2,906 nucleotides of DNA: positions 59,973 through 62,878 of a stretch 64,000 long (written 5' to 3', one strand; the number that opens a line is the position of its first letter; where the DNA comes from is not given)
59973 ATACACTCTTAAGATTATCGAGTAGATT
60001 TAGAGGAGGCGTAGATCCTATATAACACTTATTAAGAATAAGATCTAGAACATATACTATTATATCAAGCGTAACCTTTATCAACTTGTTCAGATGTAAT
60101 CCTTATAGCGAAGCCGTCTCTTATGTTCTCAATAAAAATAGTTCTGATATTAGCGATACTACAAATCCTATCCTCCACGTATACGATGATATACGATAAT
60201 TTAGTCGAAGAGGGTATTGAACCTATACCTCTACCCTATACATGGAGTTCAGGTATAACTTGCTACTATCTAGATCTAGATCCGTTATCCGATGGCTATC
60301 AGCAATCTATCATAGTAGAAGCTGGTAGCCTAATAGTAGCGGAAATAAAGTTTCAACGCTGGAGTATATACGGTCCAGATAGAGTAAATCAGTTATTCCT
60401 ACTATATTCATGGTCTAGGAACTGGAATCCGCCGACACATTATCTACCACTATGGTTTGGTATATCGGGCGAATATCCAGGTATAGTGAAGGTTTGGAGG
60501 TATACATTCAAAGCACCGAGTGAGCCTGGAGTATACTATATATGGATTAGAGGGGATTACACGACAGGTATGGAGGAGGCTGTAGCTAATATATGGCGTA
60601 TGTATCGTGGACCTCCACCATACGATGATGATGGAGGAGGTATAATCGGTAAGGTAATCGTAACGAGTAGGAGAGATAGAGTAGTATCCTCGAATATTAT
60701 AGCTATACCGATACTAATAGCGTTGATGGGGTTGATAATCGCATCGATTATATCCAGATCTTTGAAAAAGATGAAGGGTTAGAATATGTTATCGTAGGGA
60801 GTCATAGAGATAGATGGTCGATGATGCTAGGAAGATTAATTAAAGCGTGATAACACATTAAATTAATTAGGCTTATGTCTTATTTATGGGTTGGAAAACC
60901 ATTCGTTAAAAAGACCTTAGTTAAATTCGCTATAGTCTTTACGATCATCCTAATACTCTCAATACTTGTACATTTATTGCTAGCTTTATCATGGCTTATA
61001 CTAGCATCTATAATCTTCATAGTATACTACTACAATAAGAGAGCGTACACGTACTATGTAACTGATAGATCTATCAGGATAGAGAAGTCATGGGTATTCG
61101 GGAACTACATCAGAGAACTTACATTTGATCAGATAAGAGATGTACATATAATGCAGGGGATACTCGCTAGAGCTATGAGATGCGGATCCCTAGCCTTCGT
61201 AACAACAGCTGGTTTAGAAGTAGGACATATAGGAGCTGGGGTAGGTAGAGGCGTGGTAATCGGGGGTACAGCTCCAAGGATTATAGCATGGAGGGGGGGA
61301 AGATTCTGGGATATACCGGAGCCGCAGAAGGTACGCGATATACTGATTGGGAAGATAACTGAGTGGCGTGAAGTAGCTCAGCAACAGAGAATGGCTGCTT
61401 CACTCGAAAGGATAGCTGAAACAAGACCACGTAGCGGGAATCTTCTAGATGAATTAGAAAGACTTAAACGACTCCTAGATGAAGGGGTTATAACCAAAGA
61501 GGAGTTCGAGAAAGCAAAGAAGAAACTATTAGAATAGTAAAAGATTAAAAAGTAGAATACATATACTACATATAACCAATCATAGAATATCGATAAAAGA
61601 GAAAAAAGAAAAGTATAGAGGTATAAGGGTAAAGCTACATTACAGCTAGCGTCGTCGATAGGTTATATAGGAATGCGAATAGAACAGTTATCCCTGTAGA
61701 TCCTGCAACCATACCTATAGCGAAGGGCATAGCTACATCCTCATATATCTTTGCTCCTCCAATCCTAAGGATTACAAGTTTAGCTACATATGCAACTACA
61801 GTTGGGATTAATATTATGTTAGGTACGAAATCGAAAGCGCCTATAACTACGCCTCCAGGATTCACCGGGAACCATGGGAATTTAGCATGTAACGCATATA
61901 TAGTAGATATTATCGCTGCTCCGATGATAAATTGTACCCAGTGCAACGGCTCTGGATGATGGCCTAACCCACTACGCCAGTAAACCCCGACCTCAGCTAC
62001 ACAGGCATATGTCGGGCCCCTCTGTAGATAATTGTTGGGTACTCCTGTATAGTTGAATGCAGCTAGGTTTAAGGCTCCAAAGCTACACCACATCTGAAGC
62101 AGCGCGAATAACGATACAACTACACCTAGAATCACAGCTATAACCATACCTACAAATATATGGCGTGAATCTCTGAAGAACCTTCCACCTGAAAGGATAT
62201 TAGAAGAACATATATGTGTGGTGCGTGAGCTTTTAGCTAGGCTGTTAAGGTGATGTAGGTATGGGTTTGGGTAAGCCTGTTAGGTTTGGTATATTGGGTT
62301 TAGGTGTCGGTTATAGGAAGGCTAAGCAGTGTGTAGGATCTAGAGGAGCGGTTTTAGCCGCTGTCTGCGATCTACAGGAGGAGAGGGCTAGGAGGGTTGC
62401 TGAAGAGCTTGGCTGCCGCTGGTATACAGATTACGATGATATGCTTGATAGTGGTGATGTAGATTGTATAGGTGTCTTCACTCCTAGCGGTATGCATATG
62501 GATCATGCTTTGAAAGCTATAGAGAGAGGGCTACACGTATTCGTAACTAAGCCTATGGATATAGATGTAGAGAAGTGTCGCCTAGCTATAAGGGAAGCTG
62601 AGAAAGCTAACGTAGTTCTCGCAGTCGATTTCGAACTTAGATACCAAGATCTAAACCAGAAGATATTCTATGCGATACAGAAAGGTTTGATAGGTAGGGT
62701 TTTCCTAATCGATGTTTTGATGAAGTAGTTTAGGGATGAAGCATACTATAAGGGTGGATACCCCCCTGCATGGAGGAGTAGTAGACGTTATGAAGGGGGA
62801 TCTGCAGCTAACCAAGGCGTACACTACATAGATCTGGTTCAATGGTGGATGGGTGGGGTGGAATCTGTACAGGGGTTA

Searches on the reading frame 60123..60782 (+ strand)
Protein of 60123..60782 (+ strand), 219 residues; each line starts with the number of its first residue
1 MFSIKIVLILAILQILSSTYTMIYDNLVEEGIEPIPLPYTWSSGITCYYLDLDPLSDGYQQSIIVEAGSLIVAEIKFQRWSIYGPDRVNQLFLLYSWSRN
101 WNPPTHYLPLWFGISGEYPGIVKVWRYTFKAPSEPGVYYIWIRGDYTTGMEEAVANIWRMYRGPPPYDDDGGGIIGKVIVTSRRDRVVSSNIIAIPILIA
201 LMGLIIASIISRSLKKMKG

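Call 24: search_protein_families(library=pfam, proteins=[window:60123-60782:+], max_evalue=0.001)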
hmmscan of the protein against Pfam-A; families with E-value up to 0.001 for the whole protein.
window:60123-60782:+ (219 aa): 0 families

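Call 48: find_encoding_contigs(protein=window:60123-60782:+, flank=10000, max_places=1)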
Protein window:60123-60782:+ (219 aa): 9 contigs read that carry it; 1 place shown.
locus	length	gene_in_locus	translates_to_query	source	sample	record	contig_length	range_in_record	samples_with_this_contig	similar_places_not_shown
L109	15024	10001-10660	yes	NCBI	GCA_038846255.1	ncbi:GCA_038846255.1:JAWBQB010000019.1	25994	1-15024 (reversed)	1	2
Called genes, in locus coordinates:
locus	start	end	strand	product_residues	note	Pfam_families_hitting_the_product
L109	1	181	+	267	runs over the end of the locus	-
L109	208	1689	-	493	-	-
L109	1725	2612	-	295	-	PF01261:AP_endonuc_2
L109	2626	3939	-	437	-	PF02056:Glyco_hydro_4, PF11975:Glyco_hydro_4C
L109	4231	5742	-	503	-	PF01120:Alpha_L_fucos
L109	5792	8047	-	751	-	PF13802:Gal_mutarotas_2, PF01055:Glyco_hydro_31_2nd, PF21365:Glyco_hydro_31_3rd, PF17137:DUF5110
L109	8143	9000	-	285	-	PF00892:EamA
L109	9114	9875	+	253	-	PF01656:CbiA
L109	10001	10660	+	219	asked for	-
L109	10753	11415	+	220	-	PF03703:bPH_2 (faint), PF09851:SHOCT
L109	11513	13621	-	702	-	PF20581:DUF6785, PF20580:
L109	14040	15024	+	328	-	PF01408:GFO_IDH_MocA, PF22725:GFO_IDH_MocA_C3, PF02894:GFO_IDH_MocA_C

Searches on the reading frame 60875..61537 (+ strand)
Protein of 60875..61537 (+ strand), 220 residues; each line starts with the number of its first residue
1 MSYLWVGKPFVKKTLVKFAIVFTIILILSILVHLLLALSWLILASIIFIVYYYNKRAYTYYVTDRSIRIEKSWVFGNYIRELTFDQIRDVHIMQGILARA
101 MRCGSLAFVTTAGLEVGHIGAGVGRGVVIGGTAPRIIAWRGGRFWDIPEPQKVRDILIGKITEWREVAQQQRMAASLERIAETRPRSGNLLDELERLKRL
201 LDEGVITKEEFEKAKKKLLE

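Call 24: search_protein_families(library=pfam, proteins=[window:60875-61537:+], max_evalue=0.001)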
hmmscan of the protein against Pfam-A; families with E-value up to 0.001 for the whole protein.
window:60875-61537:+ (220 aa): 4 families
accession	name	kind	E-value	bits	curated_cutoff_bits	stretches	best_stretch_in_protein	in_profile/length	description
PF09851.14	SHOCT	-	1.4e-09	37.8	27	1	192-219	1-28/28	Short C-terminal domain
PF03703.20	bPH_2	-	1e-05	26.1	22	1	56-113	2-58/78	Bacterial PH domain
PF05120.17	GvpG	-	0.00031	21.3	30.6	1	189-220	32-63/67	Gas vesicle protein G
PF20612.3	SHOCT_2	-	0.00043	20.8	24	1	197-220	19-42/53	SHOCT domain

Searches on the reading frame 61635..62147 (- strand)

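Call 24: search_protein_families(library=pfam, proteins=[window:61635-62147:-], max_evalue=0.001)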
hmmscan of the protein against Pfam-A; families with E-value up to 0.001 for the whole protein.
window:61635-62147:- (170 aa): 1 family
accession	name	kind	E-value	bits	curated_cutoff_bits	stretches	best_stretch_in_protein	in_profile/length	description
PF20580.3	DUF6784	-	8.1e-13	48.9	26.4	1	70-160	1-89/101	Domain of unknown function (DUF6784)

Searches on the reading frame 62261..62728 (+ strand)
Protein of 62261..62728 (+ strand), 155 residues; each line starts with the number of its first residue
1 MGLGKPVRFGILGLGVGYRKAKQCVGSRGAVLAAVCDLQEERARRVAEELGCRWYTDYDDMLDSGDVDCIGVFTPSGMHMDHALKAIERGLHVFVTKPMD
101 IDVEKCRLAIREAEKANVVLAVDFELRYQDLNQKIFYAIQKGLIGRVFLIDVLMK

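Call 24: search_protein_families(library=pfam, proteins=[window:62261-62728:+], max_evalue=0.001)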
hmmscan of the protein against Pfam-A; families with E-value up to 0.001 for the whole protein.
window:62261-62728:+ (155 aa): 1 family
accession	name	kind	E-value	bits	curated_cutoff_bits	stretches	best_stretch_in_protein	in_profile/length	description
PF01408.29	GFO_IDH_MocA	-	1.7e-24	87.2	24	1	7-124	1-120/120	Oxidoreductase family, NAD-binding Rossmann fold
